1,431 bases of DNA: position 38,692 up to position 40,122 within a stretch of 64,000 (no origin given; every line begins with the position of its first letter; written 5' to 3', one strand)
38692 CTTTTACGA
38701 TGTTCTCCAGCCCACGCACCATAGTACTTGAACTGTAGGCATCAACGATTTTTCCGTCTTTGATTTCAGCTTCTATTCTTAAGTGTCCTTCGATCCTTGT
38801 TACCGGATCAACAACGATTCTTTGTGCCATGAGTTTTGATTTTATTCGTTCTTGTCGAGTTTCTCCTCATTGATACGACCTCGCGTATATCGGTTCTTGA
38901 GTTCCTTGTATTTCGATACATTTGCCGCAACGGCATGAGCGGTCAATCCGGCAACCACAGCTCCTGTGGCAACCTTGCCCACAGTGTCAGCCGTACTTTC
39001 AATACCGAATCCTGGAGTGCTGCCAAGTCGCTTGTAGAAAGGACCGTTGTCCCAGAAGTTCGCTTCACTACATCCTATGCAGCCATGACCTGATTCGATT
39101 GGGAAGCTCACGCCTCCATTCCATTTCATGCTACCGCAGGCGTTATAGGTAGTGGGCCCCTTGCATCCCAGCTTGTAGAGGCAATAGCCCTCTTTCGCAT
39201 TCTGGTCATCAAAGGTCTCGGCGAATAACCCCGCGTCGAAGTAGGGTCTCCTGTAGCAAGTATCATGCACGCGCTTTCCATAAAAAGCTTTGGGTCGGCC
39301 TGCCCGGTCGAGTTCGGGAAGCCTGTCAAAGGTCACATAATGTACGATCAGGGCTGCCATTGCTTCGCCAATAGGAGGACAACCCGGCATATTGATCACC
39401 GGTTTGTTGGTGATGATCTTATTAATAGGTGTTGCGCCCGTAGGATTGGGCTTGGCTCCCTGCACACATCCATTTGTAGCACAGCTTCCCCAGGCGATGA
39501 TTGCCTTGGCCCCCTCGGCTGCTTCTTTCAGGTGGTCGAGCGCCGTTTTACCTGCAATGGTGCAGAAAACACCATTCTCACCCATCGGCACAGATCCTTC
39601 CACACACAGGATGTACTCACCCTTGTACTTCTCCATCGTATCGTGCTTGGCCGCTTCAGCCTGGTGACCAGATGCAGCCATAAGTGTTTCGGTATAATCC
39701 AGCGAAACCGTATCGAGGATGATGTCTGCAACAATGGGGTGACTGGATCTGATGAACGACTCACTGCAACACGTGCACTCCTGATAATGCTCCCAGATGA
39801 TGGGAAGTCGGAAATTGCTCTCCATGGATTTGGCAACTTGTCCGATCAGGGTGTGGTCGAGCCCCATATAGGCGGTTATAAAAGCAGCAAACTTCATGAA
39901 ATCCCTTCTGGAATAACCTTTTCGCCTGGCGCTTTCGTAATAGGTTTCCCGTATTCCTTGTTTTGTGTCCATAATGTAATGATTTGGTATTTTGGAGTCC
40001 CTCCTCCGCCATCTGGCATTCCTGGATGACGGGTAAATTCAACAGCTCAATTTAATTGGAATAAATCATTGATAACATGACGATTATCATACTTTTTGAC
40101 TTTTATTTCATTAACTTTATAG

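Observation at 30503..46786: Dual [NiFe]-hydrogenase island in a flavobacterium: respiratory uptake enzyme back-to-back with an NAD-linked Hox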

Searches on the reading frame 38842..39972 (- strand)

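Call 3: search_protein_families(library=ncbifam, proteins=[window:38842-39972:-])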
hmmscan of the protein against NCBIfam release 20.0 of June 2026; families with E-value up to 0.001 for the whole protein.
window:38842-39972:- (376 aa): 6 families
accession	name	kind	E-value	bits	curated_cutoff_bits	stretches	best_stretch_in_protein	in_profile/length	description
TIGR00391.1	hydA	subfamily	2e-152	507.6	179.5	1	9-357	4-358/365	hydrogenase small subunit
NF007779.0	PRK10468.1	equivalog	5.7e-102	341.5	659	1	17-305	10-299/372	hydrogenase 2 small subunit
NF045520.1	H2_NiFeSe_small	exception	1.9e-65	221.3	470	1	21-314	3-313/314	NiFeSe hydrogenase small subunit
TIGR03294.1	FrhG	equivalog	3.3e-07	30.3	245.5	1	121-212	53-140/228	coenzyme F420 hydrogenase subunit gamma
NF040831.1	sulfhyd_ShyD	equivalog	1.2e-05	25.1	460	0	136-173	55-92/240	NAD(P)-dependent hydrogenase/sulfhydrogenase 2 subunit delta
NF045875.1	F420_non_VhuG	exception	2.3e-05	23.8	450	0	181-303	134-241/286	F420-non-reducing hydrogenase subunit VhuG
